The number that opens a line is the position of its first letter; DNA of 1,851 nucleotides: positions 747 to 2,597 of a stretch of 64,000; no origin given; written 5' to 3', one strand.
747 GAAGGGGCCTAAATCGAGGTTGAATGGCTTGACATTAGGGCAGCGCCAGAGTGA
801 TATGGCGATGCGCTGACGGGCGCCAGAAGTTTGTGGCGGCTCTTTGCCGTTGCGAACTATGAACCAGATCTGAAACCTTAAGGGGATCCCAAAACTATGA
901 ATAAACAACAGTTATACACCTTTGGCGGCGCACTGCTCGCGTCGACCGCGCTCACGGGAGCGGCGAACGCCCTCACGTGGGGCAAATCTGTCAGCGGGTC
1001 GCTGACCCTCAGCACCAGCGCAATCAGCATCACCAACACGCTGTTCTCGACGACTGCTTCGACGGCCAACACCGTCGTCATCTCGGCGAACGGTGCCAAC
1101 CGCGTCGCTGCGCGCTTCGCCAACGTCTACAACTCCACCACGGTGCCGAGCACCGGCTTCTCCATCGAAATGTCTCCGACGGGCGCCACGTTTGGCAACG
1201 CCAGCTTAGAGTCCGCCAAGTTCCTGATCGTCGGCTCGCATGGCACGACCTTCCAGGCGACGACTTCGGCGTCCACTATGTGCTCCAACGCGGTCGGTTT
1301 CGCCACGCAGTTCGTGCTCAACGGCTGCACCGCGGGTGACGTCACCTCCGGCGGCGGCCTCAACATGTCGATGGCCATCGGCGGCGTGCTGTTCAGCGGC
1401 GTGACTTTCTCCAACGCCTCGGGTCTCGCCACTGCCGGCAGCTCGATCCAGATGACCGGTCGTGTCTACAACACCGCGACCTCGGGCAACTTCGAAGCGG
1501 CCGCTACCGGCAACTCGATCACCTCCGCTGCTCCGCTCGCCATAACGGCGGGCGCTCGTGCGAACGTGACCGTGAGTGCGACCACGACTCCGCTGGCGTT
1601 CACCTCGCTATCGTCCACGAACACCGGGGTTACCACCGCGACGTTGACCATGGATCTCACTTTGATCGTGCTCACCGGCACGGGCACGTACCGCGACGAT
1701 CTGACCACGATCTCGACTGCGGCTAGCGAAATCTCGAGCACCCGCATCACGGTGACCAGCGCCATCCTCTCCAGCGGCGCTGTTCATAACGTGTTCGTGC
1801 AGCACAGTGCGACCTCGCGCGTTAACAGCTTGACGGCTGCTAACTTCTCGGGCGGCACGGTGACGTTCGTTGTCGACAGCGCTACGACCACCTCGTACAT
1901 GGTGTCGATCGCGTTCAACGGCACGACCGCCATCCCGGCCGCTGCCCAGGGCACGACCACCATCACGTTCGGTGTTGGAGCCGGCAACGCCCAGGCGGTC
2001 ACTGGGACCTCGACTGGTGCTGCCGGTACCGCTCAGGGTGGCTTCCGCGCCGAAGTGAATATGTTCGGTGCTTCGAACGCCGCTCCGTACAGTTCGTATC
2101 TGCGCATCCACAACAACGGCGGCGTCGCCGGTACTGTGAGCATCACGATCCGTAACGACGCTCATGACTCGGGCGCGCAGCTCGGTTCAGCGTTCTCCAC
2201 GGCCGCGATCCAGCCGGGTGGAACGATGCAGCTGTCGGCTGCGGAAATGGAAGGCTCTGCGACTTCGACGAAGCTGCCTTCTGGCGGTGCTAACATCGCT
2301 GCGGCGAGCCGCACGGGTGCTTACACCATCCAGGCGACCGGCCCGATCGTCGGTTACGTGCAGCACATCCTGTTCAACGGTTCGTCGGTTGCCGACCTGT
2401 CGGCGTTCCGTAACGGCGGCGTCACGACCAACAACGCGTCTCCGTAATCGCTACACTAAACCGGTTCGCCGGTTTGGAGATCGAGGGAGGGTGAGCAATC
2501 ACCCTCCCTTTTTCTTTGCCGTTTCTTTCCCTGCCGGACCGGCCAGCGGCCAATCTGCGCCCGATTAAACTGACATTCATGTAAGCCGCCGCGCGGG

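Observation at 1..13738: Candidate self-contained surface-protein export module: GT9-like enzyme, S/T-rich cargo, T2SS without an ATPase, Sel1 protein, GmhA-like isomerase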

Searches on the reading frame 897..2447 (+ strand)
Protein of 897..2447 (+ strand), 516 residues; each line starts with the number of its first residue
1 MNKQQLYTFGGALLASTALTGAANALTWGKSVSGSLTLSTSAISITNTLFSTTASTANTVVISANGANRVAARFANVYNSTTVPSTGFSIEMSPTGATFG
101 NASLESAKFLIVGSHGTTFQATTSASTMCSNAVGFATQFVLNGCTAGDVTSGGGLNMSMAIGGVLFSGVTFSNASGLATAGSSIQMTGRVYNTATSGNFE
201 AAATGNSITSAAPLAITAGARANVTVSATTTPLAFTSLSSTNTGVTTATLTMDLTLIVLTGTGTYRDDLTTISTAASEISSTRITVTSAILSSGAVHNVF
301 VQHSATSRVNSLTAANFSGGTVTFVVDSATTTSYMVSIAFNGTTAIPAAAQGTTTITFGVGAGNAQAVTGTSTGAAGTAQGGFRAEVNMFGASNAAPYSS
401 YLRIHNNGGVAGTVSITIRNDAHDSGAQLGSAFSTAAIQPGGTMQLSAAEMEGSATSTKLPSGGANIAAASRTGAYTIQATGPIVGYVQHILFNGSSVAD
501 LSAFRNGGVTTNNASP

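Call 3: search_protein_families(library=pfam, proteins=[window:897-2447:+], max_evalue=0.01)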
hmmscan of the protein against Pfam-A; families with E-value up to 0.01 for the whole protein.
window:897-2447:+ (516 aa): 0 families

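Call 8: search_protein_families(library=ncbifam, proteins=[window:897-2447:+], max_evalue=0.1)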
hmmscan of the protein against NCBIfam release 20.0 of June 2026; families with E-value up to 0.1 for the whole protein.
window:897-2447:+ (516 aa): 0 families

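Call 9: find_homologous_proteins(query=window:897-2447:+)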
Query window:897-2447:+ (516 aa): 80 proteins with E <= 0.001 among 8000 candidates.
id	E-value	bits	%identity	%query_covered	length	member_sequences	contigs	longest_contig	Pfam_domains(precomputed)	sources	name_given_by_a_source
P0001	0.0e+0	1012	100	100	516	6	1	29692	-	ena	-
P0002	8.0e-250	847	83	100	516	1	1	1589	-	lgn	-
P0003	1.8e-235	800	78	100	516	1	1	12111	-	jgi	jgi:hypothetical protein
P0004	4.4e-226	769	76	99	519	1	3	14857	-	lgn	-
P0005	8.7e-225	765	76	99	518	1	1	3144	-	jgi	-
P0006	2.1e-222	757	75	100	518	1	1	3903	-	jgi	jgi:hypothetical protein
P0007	7.8e-211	719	73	100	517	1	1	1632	-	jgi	jgi:hypothetical protein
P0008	3.3e-208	710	71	100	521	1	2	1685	-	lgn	-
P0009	1.1e-201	689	71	100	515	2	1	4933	-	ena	-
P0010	7.1e-176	604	65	100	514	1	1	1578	-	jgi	jgi:hypothetical protein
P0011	3.5e-174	598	65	100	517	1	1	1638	-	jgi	jgi:hypothetical protein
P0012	1.2e-162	560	61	100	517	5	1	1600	-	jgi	-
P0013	2.1e-156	540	60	100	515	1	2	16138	-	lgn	-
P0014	3.2e-153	529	59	99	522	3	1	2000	-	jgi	-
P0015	2.7e-151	523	59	100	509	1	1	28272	-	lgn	-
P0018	1.4e-126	441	53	100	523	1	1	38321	-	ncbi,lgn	ncbi:MAG: hypothetical protein AB7E79_17140 [Rhodospirillaceae bacterium]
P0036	1.2e-89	320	47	99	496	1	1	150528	-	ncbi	ncbi:MAG: hypothetical protein AB7I36_15725 [Rhodospirillaceae bacterium]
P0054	1.1e-54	204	38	99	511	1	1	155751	-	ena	-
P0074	1.6e-21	95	31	99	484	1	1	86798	-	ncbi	-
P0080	4.1e-9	54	36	37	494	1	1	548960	-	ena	-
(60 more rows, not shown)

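Call 11: find_encoding_contigs(protein=P0036, flank=10000, max_places=2)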
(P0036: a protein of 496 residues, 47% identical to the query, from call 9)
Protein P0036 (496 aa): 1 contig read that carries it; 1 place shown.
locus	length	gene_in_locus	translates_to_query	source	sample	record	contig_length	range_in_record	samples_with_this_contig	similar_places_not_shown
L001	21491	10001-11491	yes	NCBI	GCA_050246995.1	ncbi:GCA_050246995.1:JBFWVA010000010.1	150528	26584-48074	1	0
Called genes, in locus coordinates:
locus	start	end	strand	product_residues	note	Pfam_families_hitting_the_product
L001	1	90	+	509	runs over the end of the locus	PF00515:TPR_1 (faint), PF13432:TPR_16 (weak), PF14559:TPR_19 (weak), PF23914:TPR_CcmH_CycH (weak), PF13432:TPR_16 (weak), PF13424:TPR_12, PF14559:TPR_19, PF13432:TPR_16 (weak), +11 more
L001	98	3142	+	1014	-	PF07721:TPR_4 (faint), PF12895:ANAPC3 (faint), PF13174:TPR_6 (faint), PF13414:TPR_11 (weak), PF00515:TPR_1 (weak), PF07719:TPR_2 (weak), PF13414:TPR_11 (weak), PF13432:TPR_16 (weak), +9 more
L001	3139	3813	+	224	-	-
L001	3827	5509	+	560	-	PF00515:TPR_1 (faint), PF07719:TPR_2 (faint), PF13432:TPR_16 (weak), PF14559:TPR_19, PF13431:TPR_17 (weak), PF14559:TPR_19 (weak), PF13424:TPR_12 (weak), PF13432:TPR_16 (weak), +9 more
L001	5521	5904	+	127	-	PF14559:TPR_19 (faint)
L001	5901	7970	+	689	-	PF13432:TPR_16 (weak), PF13424:TPR_12, PF00515:TPR_1 (weak), PF13414:TPR_11 (weak), PF13432:TPR_16, PF13432:TPR_16, PF00515:TPR_1, PF13181:TPR_8, +17 more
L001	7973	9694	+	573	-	PF07721:TPR_4 (faint), PF13432:TPR_16 (weak), PF13414:TPR_11, PF13432:TPR_16, PF14559:TPR_19, PF23914:TPR_CcmH_CycH (weak), PF00515:TPR_1 (weak), PF07719:TPR_2 (weak), +13 more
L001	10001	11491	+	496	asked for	-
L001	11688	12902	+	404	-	PF28597:T2SSF_N, PF00482:T2SSF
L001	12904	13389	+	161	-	PF07963:N_methyl (weak), PF08334:T2SSG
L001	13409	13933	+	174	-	PF07963:N_methyl (weak)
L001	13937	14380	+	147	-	-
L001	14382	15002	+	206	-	PF07963:N_methyl (weak)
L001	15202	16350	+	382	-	PF21687:T2SSK_1st (weak), PF03934:T2SSK (faint)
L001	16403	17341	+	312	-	-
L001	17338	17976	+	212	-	-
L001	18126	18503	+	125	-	-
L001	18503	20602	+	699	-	PF21305:type_II_gspD_N0 (faint), PF03958:Secretin_N, PF00263:Secretin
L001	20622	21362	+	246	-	PF08238:Sel1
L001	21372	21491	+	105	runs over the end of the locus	-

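Call 12: find_encoding_contigs(protein=P0054, flank=10000, max_places=2)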
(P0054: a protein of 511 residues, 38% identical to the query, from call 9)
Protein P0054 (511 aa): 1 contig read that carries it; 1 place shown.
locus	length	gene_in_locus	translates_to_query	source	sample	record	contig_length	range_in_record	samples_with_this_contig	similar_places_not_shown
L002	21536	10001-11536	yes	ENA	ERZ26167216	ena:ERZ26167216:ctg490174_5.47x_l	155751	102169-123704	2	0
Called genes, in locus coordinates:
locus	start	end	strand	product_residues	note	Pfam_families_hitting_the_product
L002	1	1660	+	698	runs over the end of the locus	PF13429:TPR_15, PF07719:TPR_2 (faint), PF13176:TPR_7 (faint), PF13181:TPR_8 (faint), PF13432:TPR_16, PF00515:TPR_1 (weak), PF13424:TPR_12 (weak), PF14559:TPR_19 (weak), +5 more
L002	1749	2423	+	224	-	-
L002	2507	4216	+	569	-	PF13428:TPR_14 (weak), PF13432:TPR_16, PF21545:T7SS_EccA1_N (weak), PF23914:TPR_CcmH_CycH (weak), PF13424:TPR_12 (weak), PF13414:TPR_11 (weak), PF13432:TPR_16, PF14559:TPR_19 (weak), +12 more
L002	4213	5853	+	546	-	PF00515:TPR_1 (faint), PF07719:TPR_2 (faint), PF12895:ANAPC3 (faint), PF13174:TPR_6 (faint), PF13176:TPR_7 (faint), PF13432:TPR_16 (weak), PF14559:TPR_19 (weak), PF13432:TPR_16 (weak), +7 more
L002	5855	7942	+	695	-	PF13432:TPR_16 (weak), PF13414:TPR_11 (weak), PF14559:TPR_19 (weak), PF23914:TPR_CcmH_CycH, PF14559:TPR_19 (weak), PF13432:TPR_16 (weak), PF00515:TPR_1 (weak), PF07719:TPR_2 (weak), +15 more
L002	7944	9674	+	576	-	PF00515:TPR_1 (faint), PF07719:TPR_2 (faint), PF12895:ANAPC3 (faint), PF13174:TPR_6 (faint), PF13176:TPR_7 (faint), PF13432:TPR_16 (weak), PF13414:TPR_11 (weak), PF14559:TPR_19 (weak), +8 more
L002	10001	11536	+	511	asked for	-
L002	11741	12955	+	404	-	PF28597:T2SSF_N, PF00482:T2SSF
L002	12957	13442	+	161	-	PF07963:N_methyl (weak), PF08334:T2SSG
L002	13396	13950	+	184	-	-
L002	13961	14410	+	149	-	PF07963:N_methyl (weak)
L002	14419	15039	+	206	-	PF07963:N_methyl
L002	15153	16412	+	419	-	PF21687:T2SSK_1st, PF03934:T2SSK (weak)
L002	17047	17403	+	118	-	-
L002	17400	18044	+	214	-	-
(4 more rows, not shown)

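Call 15: find_encoding_contigs(protein=P0074, flank=10000, max_places=2)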
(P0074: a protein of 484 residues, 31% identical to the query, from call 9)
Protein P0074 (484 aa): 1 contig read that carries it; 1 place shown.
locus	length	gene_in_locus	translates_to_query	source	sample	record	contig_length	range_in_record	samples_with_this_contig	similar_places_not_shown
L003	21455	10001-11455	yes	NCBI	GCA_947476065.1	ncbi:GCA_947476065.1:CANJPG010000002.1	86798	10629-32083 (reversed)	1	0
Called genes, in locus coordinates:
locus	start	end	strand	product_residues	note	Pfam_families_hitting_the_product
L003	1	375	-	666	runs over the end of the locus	PF03958:Secretin_N, PF00263:Secretin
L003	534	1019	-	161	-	-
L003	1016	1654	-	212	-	-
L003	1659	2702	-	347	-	-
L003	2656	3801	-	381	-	PF21687:T2SSK_1st (weak)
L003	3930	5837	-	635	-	PF13432:TPR_16, PF23914:TPR_CcmH_CycH, PF13424:TPR_12, PF13432:TPR_16, PF13432:TPR_16, PF13414:TPR_11, PF13432:TPR_16, PF13414:TPR_11, +28 more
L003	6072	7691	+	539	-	PF13432:TPR_16 (weak), PF14559:TPR_19 (weak), PF00515:TPR_1, PF07719:TPR_2, PF13181:TPR_8 (weak), PF13424:TPR_12, PF13432:TPR_16, PF13414:TPR_11, +16 more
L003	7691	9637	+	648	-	PF00515:TPR_1 (faint), PF07719:TPR_2 (faint), PF07721:TPR_4 (faint), PF12895:ANAPC3 (faint), PF13174:TPR_6 (faint), PF14559:TPR_19 (weak), PF13432:TPR_16 (weak), PF14559:TPR_19 (weak), +14 more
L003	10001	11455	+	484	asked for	-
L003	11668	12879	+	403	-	PF28597:T2SSF_N, PF00482:T2SSF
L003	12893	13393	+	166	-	PF07963:N_methyl (weak), PF08334:T2SSG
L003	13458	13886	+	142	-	-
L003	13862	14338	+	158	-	PF07963:N_methyl (weak)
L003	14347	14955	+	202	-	PF07963:N_methyl (weak)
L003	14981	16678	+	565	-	PF00515:TPR_1 (faint), PF07719:TPR_2 (faint), PF13424:TPR_12 (faint), PF13428:TPR_14 (faint), PF14559:TPR_19 (faint), PF23914:TPR_CcmH_CycH (faint), PF13432:TPR_16 (weak), PF13414:TPR_11 (weak), +2 more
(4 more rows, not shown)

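Call 16: find_encoding_contigs(protein=P0080, flank=10000, max_places=2)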
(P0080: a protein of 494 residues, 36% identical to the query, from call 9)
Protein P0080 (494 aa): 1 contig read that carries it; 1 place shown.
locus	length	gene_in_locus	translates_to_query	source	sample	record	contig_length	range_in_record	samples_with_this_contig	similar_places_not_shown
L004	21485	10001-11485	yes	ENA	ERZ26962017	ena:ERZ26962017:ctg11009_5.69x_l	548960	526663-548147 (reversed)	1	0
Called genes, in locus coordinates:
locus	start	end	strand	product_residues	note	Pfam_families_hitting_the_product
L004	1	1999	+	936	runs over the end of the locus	?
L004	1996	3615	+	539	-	PF00515:TPR_1 (faint), PF07719:TPR_2 (faint), PF13181:TPR_8 (faint), PF13424:TPR_12 (faint), PF13432:TPR_16 (weak), PF13414:TPR_11 (weak), PF13431:TPR_17 (weak), PF14559:TPR_19 (weak), +3 more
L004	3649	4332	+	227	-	-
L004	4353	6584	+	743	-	PF00515:TPR_1 (faint), PF07719:TPR_2 (faint), PF13181:TPR_8 (faint), PF13414:TPR_11 (faint), PF13424:TPR_12 (faint), PF13428:TPR_14 (faint), PF13431:TPR_17 (faint), PF13432:TPR_16 (faint), +3 more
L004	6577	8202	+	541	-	PF13174:TPR_6 (faint), PF13176:TPR_7 (faint), PF13432:TPR_16 (weak), PF00515:TPR_1 (weak), PF07719:TPR_2 (weak), PF13181:TPR_8 (weak), PF14559:TPR_19, PF25064:ARM_TT21_5th (weak), +7 more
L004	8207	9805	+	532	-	PF12895:ANAPC3 (faint), PF13424:TPR_12 (faint), PF13428:TPR_14 (faint), PF13431:TPR_17 (faint), PF13432:TPR_16 (faint), PF14559:TPR_19 (faint), PF23914:TPR_CcmH_CycH (weak), PF00515:TPR_1 (faint), +2 more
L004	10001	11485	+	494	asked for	-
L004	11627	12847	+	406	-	PF28597:T2SSF_N, PF00482:T2SSF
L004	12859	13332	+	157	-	PF07963:N_methyl (weak), PF08334:T2SSG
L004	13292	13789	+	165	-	-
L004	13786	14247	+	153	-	-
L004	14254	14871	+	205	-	PF07963:N_methyl (weak)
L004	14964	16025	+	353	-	PF21687:T2SSK_1st (faint)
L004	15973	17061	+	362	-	-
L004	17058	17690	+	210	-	PF10741:T2SSM_b (weak)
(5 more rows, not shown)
